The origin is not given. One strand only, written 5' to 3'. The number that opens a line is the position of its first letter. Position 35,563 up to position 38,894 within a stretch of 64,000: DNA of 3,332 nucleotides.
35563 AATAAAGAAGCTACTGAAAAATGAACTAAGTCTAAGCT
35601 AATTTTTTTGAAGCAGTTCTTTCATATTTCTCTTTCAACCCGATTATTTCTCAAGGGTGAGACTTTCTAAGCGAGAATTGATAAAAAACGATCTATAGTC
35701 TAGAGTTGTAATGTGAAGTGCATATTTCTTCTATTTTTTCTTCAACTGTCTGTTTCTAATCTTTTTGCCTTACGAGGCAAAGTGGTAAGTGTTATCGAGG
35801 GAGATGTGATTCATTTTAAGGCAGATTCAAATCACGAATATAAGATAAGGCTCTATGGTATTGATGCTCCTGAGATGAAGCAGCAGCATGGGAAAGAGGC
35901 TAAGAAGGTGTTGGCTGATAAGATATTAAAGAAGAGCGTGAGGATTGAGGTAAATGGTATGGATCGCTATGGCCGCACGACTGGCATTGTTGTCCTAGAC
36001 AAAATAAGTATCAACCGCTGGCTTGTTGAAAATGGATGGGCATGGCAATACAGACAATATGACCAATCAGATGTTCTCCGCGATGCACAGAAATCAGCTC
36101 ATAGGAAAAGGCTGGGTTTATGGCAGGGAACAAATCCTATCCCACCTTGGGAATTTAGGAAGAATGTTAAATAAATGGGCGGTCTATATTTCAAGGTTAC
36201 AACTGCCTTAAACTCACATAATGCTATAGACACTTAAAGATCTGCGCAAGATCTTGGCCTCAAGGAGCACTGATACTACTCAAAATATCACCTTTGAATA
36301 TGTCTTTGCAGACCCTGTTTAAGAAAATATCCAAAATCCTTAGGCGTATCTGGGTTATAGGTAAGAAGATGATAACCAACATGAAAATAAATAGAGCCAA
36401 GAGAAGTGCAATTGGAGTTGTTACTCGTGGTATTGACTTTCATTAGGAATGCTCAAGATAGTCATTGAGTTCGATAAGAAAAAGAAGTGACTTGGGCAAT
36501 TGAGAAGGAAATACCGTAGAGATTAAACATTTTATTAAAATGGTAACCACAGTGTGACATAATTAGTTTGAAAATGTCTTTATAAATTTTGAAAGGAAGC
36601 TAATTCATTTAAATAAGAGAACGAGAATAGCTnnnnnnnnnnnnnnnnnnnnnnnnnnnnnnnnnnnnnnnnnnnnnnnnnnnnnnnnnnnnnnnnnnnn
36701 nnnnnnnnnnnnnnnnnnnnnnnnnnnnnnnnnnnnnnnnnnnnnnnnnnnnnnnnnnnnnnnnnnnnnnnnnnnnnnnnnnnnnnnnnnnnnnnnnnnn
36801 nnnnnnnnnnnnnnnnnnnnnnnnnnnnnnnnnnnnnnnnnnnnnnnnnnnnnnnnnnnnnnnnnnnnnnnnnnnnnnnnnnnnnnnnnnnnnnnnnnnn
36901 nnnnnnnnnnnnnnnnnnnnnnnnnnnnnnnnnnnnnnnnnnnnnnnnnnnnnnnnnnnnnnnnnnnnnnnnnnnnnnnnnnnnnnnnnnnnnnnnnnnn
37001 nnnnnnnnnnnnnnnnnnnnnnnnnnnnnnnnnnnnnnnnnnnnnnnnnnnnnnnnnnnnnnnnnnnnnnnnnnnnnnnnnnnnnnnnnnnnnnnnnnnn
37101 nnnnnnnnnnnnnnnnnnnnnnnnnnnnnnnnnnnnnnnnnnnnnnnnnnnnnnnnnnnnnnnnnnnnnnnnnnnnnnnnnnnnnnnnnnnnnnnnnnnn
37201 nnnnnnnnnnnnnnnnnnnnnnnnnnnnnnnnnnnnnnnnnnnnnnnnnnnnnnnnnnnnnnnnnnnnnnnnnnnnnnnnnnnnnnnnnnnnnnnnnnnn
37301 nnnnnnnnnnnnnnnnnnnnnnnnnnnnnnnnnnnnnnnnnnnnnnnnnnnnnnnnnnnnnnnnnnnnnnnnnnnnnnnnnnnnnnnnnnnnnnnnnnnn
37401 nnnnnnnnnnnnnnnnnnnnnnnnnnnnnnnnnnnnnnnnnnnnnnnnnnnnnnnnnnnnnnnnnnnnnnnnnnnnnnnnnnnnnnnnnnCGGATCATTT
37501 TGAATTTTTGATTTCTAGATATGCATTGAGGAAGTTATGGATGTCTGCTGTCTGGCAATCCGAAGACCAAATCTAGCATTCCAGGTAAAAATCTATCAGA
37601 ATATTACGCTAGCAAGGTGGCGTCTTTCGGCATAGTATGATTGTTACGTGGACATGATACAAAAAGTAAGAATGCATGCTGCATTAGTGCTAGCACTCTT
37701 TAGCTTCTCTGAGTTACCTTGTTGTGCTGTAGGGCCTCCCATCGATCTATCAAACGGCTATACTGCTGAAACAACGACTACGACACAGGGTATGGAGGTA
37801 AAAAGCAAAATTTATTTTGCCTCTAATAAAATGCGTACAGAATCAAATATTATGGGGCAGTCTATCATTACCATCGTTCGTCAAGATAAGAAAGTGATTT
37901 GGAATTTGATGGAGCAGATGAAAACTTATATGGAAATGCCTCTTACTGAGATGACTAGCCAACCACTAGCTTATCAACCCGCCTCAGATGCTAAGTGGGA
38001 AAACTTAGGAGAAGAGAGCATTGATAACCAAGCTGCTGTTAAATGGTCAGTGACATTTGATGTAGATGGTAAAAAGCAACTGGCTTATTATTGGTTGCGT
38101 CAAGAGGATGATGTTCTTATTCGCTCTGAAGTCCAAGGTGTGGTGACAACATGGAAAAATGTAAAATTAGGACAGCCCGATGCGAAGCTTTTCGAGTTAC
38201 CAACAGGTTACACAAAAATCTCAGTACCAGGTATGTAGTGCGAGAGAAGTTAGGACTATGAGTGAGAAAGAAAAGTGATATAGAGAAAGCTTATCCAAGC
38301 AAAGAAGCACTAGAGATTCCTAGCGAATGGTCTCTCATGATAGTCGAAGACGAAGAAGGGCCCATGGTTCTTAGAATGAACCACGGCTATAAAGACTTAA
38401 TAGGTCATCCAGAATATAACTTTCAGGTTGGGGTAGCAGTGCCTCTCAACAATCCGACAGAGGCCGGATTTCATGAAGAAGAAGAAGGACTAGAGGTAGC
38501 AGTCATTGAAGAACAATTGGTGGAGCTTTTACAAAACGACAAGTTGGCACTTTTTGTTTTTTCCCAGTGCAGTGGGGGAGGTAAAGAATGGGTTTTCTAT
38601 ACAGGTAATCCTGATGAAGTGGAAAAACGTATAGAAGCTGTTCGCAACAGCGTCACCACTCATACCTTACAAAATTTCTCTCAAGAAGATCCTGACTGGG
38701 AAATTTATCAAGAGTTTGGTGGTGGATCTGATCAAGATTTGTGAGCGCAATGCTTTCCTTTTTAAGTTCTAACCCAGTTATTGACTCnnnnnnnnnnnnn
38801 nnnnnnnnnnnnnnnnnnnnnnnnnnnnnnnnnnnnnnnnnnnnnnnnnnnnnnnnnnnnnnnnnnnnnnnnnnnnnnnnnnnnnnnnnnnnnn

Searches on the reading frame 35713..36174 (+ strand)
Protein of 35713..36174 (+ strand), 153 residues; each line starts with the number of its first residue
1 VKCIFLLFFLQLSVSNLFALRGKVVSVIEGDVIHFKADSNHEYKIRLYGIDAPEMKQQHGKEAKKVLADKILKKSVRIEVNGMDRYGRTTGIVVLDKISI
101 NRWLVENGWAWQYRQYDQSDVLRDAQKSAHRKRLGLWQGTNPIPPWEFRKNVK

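Call 7: search_protein_families(library=pfam, proteins=[window:35713-36174:+])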
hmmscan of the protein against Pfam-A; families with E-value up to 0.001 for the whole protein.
window:35713-36174:+ (153 aa): 1 family
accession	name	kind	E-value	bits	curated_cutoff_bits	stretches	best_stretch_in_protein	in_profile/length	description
PF00565.23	SNase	-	1.3e-23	83.9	21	1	44-138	1-106/107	Staphylococcal nuclease homologue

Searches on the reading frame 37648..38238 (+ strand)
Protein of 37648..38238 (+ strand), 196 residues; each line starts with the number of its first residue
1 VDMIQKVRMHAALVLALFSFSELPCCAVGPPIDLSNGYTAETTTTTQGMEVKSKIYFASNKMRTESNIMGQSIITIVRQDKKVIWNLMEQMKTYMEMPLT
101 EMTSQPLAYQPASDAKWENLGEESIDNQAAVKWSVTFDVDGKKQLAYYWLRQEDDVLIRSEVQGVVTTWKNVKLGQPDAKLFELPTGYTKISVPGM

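Call 7: search_protein_families(library=pfam, proteins=[window:37648-38238:+])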
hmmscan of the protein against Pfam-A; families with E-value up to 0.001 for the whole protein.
window:37648-38238:+ (196 aa): 1 family
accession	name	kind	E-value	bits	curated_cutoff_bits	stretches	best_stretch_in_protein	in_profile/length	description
PF14371.13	DUF4412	-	1.1e-11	45.3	21.6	1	43-126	8-98/191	Domain of unknown function (DUF4412)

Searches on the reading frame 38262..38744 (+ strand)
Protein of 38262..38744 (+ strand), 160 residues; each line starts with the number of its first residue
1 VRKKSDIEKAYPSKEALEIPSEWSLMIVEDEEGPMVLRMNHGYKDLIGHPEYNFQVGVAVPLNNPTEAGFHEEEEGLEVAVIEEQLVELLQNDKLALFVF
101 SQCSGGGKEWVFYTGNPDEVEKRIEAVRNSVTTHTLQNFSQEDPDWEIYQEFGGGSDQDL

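Call 7: search_protein_families(library=pfam, proteins=[window:38262-38744:+])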
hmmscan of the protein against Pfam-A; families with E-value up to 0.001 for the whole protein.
window:38262-38744:+ (160 aa): 1 family
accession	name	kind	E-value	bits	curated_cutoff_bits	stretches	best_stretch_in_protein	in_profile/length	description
PF05117.17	DUF695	-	2.6e-17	63.8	23.1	1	22-152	2-132/134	Family of unknown function (DUF695)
